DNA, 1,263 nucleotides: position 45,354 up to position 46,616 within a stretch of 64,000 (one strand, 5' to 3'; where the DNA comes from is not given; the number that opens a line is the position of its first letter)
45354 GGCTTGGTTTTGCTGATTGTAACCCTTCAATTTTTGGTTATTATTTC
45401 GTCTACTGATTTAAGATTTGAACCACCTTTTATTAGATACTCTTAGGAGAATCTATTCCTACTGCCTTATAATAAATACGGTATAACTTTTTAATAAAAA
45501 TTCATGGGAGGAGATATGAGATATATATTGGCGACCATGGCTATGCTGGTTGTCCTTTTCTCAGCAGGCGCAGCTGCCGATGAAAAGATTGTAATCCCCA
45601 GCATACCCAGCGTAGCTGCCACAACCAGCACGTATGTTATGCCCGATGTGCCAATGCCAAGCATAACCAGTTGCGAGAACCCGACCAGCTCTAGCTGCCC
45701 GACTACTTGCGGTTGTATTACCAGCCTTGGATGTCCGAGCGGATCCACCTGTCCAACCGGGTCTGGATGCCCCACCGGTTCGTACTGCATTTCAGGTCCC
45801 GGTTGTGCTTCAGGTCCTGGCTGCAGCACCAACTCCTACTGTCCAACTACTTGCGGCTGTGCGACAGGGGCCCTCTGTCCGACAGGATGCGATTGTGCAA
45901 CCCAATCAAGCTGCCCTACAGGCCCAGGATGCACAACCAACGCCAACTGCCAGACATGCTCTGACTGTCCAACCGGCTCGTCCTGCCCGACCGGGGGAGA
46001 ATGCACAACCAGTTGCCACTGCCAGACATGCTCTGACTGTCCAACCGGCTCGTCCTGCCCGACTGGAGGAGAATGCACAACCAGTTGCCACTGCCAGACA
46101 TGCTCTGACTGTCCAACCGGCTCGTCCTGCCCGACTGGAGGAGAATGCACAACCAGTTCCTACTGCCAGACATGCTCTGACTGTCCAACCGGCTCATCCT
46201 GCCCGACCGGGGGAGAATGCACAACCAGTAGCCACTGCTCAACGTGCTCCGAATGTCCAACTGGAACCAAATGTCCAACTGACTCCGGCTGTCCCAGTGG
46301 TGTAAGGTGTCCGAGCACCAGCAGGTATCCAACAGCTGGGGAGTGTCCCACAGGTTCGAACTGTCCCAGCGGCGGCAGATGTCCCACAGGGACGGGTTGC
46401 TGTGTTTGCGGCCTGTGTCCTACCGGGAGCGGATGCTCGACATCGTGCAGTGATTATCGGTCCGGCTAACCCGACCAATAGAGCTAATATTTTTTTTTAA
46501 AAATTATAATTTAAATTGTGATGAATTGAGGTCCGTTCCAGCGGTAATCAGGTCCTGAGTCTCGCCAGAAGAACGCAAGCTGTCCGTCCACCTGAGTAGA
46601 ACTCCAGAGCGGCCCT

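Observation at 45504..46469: Secreted hyper-cysteine CPTGS-heptad protein with four near-perfect 72-bp tandem repeats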

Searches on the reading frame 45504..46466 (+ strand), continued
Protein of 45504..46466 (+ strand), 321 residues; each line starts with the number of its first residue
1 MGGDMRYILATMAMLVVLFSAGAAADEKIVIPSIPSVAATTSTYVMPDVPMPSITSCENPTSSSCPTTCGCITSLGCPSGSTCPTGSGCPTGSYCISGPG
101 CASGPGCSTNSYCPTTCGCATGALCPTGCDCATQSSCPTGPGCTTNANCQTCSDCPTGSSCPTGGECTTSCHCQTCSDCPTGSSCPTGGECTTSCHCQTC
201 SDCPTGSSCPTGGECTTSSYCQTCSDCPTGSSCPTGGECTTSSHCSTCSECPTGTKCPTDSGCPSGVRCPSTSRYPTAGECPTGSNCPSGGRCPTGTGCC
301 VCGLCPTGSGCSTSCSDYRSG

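Call 72: list_cluster_members(proteins=[window:45537-46466:+, window:45543-46466:+, window:45528-46466:+, window:45727-46302:+, window:45494-45832:-, window:45839-46150:-, window:45919-46332:-, window:46242-46478:-, window:46551-46886:-, window:46900-47418:-])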
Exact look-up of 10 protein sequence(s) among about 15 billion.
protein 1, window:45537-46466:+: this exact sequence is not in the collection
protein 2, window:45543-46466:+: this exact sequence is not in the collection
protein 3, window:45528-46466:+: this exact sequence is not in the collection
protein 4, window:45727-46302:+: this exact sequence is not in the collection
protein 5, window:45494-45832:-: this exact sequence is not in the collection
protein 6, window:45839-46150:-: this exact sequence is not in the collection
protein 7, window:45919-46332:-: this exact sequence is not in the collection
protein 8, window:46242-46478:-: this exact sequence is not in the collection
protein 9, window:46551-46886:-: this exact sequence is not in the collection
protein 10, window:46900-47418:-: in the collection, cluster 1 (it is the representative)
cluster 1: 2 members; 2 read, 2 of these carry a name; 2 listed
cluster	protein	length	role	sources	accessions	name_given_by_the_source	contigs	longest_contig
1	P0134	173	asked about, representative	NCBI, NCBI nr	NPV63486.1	MAG: PadR family transcriptional regulator [Methanotrichaceae archaeon] | PadR family transcriptional regulator [Methanotrichaceae archaeon]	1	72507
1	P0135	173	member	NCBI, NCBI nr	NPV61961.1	MAG: PadR family transcriptional regulator [Methanotrichaceae archaeon] | PadR family transcriptional regulator [Methanotrichaceae archaeon]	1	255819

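Call 73: list_cluster_members(proteins=[window:45504-46466:+, window:45516-46466:+, window:46551-46874:-, window:46551-46820:-])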
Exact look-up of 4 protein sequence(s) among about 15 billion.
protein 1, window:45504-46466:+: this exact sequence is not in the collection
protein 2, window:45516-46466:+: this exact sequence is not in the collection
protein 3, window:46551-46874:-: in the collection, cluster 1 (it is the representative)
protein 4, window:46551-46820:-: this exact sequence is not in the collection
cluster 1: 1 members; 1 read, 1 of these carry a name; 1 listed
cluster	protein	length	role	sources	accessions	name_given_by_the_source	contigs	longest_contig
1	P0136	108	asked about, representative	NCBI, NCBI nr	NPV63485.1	MAG: hypothetical protein HPY61_12835 [Methanotrichaceae archaeon] | hypothetical protein [Methanotrichaceae archaeon]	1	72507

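Call 78: search_protein_families(library=pfam, proteins=[L003:9215-10345:-, L003:8188-9144:-, L003:10550-12571:+, L008:7937-8911:-, L007:8580-9950:-, L010:433-3426:-, L006:11244-13184:-], max_evalue=0.001)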
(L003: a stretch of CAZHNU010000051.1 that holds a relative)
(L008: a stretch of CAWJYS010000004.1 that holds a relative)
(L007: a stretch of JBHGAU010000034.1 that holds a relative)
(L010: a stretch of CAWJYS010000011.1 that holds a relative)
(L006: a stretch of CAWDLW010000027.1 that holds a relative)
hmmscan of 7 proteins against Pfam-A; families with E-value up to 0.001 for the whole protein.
L003:9215-10345:- (376 aa): 0 families

L003:8188-9144:- (318 aa): 1 family
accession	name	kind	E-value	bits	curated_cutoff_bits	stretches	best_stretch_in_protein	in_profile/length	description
PF11611.13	DUF4352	-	0.00072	20.3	25.9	0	174-240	34-100/122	Domain of unknown function (DUF4352)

L003:10550-12571:+ (673 aa): 6 families
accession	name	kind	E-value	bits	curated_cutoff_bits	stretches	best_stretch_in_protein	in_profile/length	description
PF09334.17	tRNA-synt_1g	-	3.3e-152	507.2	20.1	1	6-391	1-390/391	tRNA synthetases class I (M)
PF01588.26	tRNA_bind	-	5.1e-25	87.8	27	1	579-671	1-96/96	Putative tRNA binding domain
PF00133.28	tRNA-synt_1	-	1e-18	67.7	22.7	1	8-239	27-242/414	tRNA synthetases class I (I, L, M and V)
PF19303.5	Anticodon_3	-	5.8e-15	55.9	23.5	1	405-546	7-148/152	Anticodon binding domain of methionyl tRNA ligase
PF01406.26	tRNA-synt_1e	-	4.7e-14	52.9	27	1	9-122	14-125/301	tRNA synthetases class I (C) catalytic domain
PF08264.19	Anticodon_1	-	7.6e-10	39.3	25.1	1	409-511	1-105/148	Anticodon-binding domain of tRNA ligase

L008:7937-8911:- (324 aa): 1 family
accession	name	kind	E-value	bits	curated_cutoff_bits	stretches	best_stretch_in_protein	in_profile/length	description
PF00174.25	Oxidored_molyb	-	1.2e-36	126.3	24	1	165-307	5-169/169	Oxidoreductase molybdopterin binding domain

L007:8580-9950:- (456 aa): 0 families

L010:433-3426:- (997 aa): 10 families
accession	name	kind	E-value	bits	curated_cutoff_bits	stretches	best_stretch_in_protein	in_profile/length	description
PF08448.16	PAS_4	-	1.1e-40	138.7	23.1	3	344-453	2-110/110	PAS fold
PF00989.32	PAS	-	8.9e-38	129.2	22.6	3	213-322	2-113/113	PAS fold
PF00072.30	Response_reg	-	5.9e-35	120.2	30.2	2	853-965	1-110/111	Response regulator receiver domain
PF13426.13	PAS_9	-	3.1e-32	111.3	27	3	224-324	3-103/103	PAS domain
PF02518.31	HATPase_c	-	2.2e-27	96.1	26.4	1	583-695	1-107/111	Histidine kinase-, DNA gyrase B-, and HSP90-like ATPase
PF00512.31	HisKA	-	9.4e-23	80.5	26.9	1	472-536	2-66/66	His Kinase A (phospho-acceptor) domain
PF13188.13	PAS_8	-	3.7e-20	71.5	21.8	2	72-111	2-38/65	PAS domain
PF08447.18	PAS_3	-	1.5e-10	41.6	25.6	1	236-318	3-88/89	PAS fold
PF12860.13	PAS_7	-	7.3e-07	29.8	27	0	85-109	9-33/115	PAS fold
PF13596.12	PAS_10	-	5.6e-05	24.2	22.1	0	215-323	2-106/106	PAS domain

L006:11244-13184:- (646 aa): 11 families
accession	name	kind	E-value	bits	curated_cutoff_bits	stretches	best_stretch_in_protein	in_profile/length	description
PF07568.18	HisKA_2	-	7.9e-30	103.2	22.3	1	453-528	1-76/76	Histidine kinase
PF08448.16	PAS_4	-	3e-14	53.6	23.1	1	202-309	6-109/110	PAS fold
PF08447.18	PAS_3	-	6.8e-14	52.3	25.6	2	345-408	4-66/89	PAS fold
PF00989.32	PAS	-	1.8e-13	50.9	22.6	1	321-382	2-65/113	PAS fold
PF13426.13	PAS_9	-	1.3e-12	48.3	27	2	203-307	4-103/103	PAS domain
PF13188.13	PAS_8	-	5.4e-10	39.2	21.8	1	320-375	1-53/65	PAS domain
PF02518.31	HATPase_c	-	1.2e-08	35.8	26.4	1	556-641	8-106/111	Histidine kinase-, DNA gyrase B-, and HSP90-like ATPase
PF13581.12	HATPase_c_2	-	2.2e-06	28.1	27.4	1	556-617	34-105/127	Histidine kinase-like ATPase domain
PF07536.20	HWE_HK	-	5.6e-06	27.4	22.8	1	453-522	1-67/83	HWE histidine kinase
PF24820.1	Diguanyl_cycl_sensor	-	2e-05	24.9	28.1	0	201-238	7-43/109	Diguanylate cyclase-like sensor domain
PF14689.11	SPOB_a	-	0.00046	20.2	28.1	0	441-491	6-56/62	Sensor_kinase_SpoOB-type, alpha-helical domain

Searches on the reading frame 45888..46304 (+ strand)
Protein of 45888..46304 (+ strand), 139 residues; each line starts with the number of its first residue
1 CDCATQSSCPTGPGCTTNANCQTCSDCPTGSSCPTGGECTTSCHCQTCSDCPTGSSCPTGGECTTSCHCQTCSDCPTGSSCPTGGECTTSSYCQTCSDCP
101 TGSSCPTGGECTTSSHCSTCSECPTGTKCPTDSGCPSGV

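Call 62: predict_structure(alignment_id=A3)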
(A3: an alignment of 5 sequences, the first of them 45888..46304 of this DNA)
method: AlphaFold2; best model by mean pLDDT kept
length: 139 residues; sequences in the alignment: 5
mean_pLDDT: 36.4   pTM: 0.16
mean pLDDT of the five models: 36.4, 36.3, 35.6, 34.4, 31.3
residues with pLDDT >= 90: 0; 70-90: 0; 50-70: 1; < 50: 138
segments of 3 or more residues with pLDDT < 50: 1-120, 122-139
pLDDT, mean of each block of 10 residues (from residue 1): 34 32 32 33 34 38 33 31 31 42 40 44 46 39
secondary structure, 60 per line:
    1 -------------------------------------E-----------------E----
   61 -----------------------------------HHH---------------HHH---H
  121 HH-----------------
elements in order:
